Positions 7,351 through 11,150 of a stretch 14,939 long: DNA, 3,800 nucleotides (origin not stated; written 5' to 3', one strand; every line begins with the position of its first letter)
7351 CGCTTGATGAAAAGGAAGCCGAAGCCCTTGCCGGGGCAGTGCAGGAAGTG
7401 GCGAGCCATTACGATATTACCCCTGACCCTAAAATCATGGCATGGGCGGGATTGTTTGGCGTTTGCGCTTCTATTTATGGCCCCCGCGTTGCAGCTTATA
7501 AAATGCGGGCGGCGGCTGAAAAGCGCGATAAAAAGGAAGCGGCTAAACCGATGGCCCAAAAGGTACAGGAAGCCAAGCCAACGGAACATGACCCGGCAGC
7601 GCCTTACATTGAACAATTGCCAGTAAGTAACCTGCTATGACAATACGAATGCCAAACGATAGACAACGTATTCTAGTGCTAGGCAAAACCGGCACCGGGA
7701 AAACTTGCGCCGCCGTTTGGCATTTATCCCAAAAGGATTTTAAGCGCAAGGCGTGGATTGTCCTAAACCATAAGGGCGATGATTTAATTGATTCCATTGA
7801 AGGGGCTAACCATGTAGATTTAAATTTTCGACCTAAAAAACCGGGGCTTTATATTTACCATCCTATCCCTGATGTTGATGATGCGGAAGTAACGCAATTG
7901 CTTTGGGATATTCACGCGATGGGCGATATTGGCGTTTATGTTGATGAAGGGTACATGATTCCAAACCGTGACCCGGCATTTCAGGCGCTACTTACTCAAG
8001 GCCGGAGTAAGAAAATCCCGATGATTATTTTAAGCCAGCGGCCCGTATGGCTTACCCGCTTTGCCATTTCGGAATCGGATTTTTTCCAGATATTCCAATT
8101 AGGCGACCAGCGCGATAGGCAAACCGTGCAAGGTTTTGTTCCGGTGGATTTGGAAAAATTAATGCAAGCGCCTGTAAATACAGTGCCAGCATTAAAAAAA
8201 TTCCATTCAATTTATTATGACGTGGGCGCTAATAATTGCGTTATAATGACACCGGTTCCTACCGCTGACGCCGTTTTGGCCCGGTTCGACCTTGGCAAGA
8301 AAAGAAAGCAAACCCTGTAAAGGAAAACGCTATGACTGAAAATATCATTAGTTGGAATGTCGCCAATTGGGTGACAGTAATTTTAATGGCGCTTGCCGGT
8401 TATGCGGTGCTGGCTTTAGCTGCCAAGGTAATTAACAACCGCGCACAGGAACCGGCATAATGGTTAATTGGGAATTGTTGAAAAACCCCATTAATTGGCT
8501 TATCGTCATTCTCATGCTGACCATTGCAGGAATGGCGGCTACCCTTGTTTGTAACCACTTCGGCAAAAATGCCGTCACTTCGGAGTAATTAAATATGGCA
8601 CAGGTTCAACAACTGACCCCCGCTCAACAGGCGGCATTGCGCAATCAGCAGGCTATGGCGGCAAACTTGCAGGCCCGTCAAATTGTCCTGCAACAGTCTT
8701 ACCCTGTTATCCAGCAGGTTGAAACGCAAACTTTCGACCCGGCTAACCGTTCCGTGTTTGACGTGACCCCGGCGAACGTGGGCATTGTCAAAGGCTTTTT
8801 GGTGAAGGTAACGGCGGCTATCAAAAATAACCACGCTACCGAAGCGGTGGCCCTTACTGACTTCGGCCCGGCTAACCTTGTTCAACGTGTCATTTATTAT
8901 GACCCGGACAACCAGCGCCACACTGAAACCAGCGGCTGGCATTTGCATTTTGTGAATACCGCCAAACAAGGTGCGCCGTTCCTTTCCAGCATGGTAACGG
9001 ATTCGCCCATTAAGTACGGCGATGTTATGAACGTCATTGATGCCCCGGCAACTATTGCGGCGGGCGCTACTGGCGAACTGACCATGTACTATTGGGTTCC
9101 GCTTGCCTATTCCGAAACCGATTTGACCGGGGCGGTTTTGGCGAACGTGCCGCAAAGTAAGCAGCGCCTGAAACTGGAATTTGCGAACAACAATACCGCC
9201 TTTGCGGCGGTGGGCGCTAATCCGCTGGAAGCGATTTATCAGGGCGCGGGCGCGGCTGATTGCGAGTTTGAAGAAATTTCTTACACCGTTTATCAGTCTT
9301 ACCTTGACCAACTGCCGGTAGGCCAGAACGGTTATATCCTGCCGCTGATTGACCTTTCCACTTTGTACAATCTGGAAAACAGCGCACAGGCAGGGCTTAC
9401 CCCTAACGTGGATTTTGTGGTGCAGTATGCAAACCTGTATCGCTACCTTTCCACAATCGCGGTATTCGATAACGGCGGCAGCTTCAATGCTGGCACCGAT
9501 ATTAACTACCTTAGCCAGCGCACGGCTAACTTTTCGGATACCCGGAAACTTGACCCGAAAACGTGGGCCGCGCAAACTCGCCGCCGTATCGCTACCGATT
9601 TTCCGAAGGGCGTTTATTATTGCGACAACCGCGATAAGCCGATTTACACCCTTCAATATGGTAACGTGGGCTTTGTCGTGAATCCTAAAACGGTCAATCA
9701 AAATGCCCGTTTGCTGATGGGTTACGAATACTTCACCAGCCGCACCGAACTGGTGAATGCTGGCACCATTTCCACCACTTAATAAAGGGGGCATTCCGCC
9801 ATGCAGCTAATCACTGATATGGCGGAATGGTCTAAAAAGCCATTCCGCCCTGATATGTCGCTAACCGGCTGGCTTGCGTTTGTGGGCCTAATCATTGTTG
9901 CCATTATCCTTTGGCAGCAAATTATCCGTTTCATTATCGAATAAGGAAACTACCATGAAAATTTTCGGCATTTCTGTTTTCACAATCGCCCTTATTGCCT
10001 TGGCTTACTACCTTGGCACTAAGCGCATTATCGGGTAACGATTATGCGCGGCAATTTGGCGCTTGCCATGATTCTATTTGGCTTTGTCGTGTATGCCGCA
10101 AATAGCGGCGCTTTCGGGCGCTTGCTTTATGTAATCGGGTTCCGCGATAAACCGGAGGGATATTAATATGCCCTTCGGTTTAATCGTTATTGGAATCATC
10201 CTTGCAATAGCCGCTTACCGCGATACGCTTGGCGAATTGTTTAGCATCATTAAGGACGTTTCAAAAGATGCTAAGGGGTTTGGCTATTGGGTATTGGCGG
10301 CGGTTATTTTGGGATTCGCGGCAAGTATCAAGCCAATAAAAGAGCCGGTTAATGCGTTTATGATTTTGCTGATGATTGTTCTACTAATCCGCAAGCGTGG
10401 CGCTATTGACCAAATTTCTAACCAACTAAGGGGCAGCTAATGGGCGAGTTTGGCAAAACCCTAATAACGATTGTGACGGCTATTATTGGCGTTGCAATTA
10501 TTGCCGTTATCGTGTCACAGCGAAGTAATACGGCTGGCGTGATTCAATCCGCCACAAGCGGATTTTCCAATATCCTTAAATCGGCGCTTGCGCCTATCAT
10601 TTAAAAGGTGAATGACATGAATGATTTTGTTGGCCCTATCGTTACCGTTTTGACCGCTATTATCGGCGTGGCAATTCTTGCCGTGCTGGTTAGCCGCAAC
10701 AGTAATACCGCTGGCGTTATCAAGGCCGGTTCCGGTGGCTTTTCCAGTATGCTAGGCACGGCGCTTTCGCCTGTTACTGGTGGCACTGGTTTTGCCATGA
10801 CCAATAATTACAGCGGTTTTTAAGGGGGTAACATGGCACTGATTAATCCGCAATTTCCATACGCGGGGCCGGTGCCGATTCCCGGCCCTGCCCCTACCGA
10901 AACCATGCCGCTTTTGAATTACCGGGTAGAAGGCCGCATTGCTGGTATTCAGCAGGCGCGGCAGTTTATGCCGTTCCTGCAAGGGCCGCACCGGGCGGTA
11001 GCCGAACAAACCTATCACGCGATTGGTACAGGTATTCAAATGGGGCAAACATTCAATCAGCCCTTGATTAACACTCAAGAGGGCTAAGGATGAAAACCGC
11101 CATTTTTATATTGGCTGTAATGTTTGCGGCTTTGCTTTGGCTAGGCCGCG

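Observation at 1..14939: Window is a complete linear tectivirus genome bounded by perfect 110-bp ITRs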

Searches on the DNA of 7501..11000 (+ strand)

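Call 44: search_dna_similar(query=window:7501-11000:+, collection=phages, mode=near, max_rows=6)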
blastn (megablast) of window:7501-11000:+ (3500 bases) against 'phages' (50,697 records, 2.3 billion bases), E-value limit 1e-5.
Records with a match: 75; places in all: 75; records where one place covers at least 80% of the query: 75.
Best place of each record, by identity: >=99% 21; 95-99% 45; 90-95% 6; 80-90% 3.
By first word of the organism name: Enterobacteria 60; Salmonella 11; Burkholderia 2; Pseudomonas 1; Erwinia 1.
By host as written in the record: Salmonella enterica serovar Typhimurium LT2 - pKJK5 50; Salmonella enterica subsp. enterica serovar Typhimurium BAA-2828 (MHM112) 11; - 9; Burkholderia contaminans 5080 1; Pseudomonas putida KT2440 1; Erwinia amylovora KT-1 1; Burkholderia cepacia 1; Pseudomonas putida KT2440 - pKJK5 1.
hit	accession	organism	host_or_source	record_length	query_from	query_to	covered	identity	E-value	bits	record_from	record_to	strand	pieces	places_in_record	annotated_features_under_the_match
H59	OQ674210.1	Burkholderia phage vB_Bco-CSP1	Burkholderia contaminans 5080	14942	1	3500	100%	99.6%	0e+0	6381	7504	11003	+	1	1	major capsid protein | DNA packaging ATPase | DNA delivery protein (x3) | minor capsid protein | DNA packaging protein (x2) | and 2 other names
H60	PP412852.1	Enterobacteria phage PRDplum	Salmonella enterica serovar Typhimurium ...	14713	1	3500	100%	99.5%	0e+0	6359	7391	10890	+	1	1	major capsid protein | DNA packaging ATPase | tail tube DNA translocation protein (x2) | membrane DNA delivery | cementing protein | and 3 other names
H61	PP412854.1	Enterobacteria phage PRDroyal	Salmonella enterica serovar Typhimurium ...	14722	1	3500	100%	99.4%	0e+0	6353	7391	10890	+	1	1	major capsid protein | DNA packaging ATPase | tail tube DNA translocation protein (x2) | membrane DNA delivery | cementing protein | and 3 other names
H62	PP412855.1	Enterobacteria phage PRDruby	Salmonella enterica serovar Typhimurium ...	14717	1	3500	100%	99.4%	0e+0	6348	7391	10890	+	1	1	major capsid protein | DNA packaging ATPase | tail tube DNA translocation protein (x2) | membrane DNA delivery | cementing protein | and 3 other names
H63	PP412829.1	Enterobacteria phage PRDcochinilla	Salmonella enterica serovar Typhimurium ...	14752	1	3500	100%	99.3%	0e+0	6336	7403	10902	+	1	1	major capsid protein | DNA packaging ATPase | tail tube DNA translocation protein (x2) | membrane DNA delivery | cementing protein | and 3 other names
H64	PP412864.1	Enterobacteria phage PRDvermilion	Salmonella enterica serovar Typhimurium ...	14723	1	3500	100%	99.3%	0e+0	6331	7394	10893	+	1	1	major capsid protein | DNA packaging ATPase | tail tube DNA translocation protein (x2) | membrane DNA delivery | cementing protein | and 3 other names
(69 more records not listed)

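Call 58: search_dna_similar(query=window:8595-9782:+, collection=phages, mode=distant, max_rows=14, rows=spread)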
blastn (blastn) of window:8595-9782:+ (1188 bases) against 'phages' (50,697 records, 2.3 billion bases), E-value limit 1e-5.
Records with a match: 75; places in all: 75; records where one place covers at least 80% of the query: 75.
Best place of each record, by identity: >=99% 29; 95-99% 41; 90-95% 5.
By first word of the organism name: Enterobacteria 60; Salmonella 11; Burkholderia 2; Pseudomonas 1; Erwinia 1.
By host as written in the record: Salmonella enterica serovar Typhimurium LT2 - pKJK5 50; Salmonella enterica subsp. enterica serovar Typhimurium BAA-2828 (MHM112) 11; - 9; Burkholderia contaminans 5080 1; Pseudomonas putida KT2440 1; Pseudomonas putida KT2440 - pKJK5 1; Erwinia amylovora KT-1 1; Burkholderia cepacia 1.
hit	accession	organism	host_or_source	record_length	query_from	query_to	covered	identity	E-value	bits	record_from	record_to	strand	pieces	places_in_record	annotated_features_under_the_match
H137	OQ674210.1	Burkholderia phage vB_Bco-CSP1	Burkholderia contaminans 5080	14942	1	1188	100%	99.7%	0e+0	2130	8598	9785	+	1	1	major capsid protein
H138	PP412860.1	Enterobacteria phage PRDskutterchuck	Salmonella enterica serovar Typhimurium ...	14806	1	1188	100%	99.4%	0e+0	2112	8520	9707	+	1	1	major capsid protein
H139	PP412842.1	Enterobacteria phage PRDmamacita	Salmonella enterica serovar Typhimurium ...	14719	1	1188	100%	99.3%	0e+0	2107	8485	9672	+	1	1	major capsid protein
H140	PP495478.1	Salmonella phage PKJ.Sj.20.2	Salmonella enterica subsp. enterica ...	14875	1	1188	100%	99.2%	0e+0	2103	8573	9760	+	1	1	major capsid protein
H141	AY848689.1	Enterobacteria phage PRD1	-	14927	1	1188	100%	99.1%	0e+0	2094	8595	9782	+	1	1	III: major capsid protein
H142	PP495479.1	Salmonella phage PKJ.Sj.20.3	Salmonella enterica subsp. enterica ...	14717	1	1188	100%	99.1%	0e+0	2094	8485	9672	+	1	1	major capsid protein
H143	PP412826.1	Enterobacteria phage PRDchartreuse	Salmonella enterica serovar Typhimurium ...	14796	1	1188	100%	98.8%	0e+0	2080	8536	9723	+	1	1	major capsid protein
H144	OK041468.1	Burkholderia phage BCE1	Burkholderia cepacia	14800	1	1188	100%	98.6%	0e+0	2067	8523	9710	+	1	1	putative major capsid protein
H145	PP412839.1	Enterobacteria phage PRDjuniper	Salmonella enterica serovar Typhimurium ...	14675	1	1188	100%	98.0%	0e+0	2035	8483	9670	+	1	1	major capsid protein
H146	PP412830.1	Enterobacteria phage PRDcrimson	Salmonella enterica serovar Typhimurium ...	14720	1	1188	100%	97.6%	0e+0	2017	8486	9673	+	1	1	major capsid protein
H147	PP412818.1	Enterobacteria phage PRDaubergine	Salmonella enterica serovar Typhimurium ...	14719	1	1188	100%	97.1%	0e+0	1985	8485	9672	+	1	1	major capsid protein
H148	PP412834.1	Enterobacteria phage PRDgold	Salmonella enterica serovar Typhimurium ...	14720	1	1188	100%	96.7%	0e+0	1967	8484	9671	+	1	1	major capsid protein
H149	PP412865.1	Enterobacteria phage PRDwine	Salmonella enterica serovar Typhimurium ...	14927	1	1188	100%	95.9%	0e+0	1922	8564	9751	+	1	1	major capsid protein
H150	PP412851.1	Enterobacteria phage PRDpistachio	Salmonella enterica serovar Typhimurium ...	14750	1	1188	100%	90.2%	0e+0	1618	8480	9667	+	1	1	major capsid protein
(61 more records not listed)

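Call 59: get_annotated_region(hit=H150, flank=20000)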
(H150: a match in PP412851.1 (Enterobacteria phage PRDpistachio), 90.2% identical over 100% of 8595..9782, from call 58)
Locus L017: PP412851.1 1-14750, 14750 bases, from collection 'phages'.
description: Enterobacteria phage PRDpistachio, complete genome.
organism: Enterobacteria phage PRDpistachio (NCBI taxid 3127615)
taxonomy: Viruses; Varidnaviria; Bamfordvirae; Preplasmiviricota; Tectiliviricetes; Kalamavirales; Tectiviridae
host: Salmonella enterica serovar Typhimurium LT2 - pKJK5; source: -; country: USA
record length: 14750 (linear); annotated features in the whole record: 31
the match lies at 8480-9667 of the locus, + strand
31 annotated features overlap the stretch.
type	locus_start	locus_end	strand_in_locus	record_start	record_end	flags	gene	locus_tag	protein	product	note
CDS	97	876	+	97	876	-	-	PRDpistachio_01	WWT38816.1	terminal protein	P8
CDS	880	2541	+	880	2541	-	-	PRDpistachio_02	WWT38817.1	DNA polymerase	P1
CDS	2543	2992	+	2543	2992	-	-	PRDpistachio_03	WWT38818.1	endolysin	P15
CDS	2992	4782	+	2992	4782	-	-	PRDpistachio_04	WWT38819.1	receptor binding protein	P2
CDS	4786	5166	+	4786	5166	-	-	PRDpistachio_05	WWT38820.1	penton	P31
CDS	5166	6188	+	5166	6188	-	-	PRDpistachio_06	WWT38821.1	spike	P5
CDS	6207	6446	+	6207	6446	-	-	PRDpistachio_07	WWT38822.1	assembly protein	P17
CDS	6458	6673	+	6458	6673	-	-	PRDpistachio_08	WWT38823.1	assembly protein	P33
CDS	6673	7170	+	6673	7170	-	-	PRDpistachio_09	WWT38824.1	packaging efficiency factor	P6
CDS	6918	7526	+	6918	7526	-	-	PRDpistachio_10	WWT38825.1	assembly protein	P10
CDS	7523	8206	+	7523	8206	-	-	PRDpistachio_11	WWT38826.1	DNA packaging ATPase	P9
CDS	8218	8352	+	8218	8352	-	-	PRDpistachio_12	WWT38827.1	hypothetical protein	-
CDS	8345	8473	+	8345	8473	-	-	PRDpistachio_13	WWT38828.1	vertex membrane protein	P20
CDS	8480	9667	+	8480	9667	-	-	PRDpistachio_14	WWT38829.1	major capsid protein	P3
CDS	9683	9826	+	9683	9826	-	-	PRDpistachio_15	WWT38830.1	vertex membrane protein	P22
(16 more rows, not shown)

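Call 60: get_annotated_region(hit=H149, flank=20000)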
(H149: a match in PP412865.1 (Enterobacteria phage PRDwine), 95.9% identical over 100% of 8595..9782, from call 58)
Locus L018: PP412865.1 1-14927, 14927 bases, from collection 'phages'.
description: Enterobacteria phage PRDwine, complete genome.
organism: Enterobacteria phage PRDwine (NCBI taxid 3127629)
taxonomy: Viruses; Varidnaviria; Bamfordvirae; Preplasmiviricota; Tectiliviricetes; Kalamavirales; Tectiviridae
host: Salmonella enterica serovar Typhimurium LT2 - pKJK5; source: -; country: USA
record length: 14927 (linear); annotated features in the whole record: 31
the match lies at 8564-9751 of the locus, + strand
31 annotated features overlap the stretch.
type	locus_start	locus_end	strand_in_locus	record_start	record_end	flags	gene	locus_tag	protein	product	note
CDS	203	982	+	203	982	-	-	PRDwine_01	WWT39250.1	terminal protein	P8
CDS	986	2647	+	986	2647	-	-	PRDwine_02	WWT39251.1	DNA polymerase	P1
CDS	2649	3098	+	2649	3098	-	-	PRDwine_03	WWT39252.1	endolysin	P15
CDS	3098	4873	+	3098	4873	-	-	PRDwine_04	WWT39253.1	receptor binding protein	P2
CDS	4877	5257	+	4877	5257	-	-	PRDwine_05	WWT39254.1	penton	P31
CDS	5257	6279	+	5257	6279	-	-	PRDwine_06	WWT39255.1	spike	P5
CDS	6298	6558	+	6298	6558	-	-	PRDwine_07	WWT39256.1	assembly protein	P17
CDS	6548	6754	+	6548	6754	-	-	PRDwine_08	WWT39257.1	assembly protein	P33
CDS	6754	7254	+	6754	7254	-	-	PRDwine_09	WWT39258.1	packaging efficiency factor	P6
CDS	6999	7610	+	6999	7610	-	-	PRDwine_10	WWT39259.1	assembly protein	P10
CDS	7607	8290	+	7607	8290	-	-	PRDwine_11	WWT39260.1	DNA packaging ATPase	P9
CDS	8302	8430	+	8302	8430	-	-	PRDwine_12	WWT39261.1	hypothetical protein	-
CDS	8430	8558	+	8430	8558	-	-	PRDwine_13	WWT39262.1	vertex membrane protein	P20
CDS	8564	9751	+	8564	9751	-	-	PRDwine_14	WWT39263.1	major capsid protein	P3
CDS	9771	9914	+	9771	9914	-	-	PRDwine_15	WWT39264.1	vertex membrane protein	P22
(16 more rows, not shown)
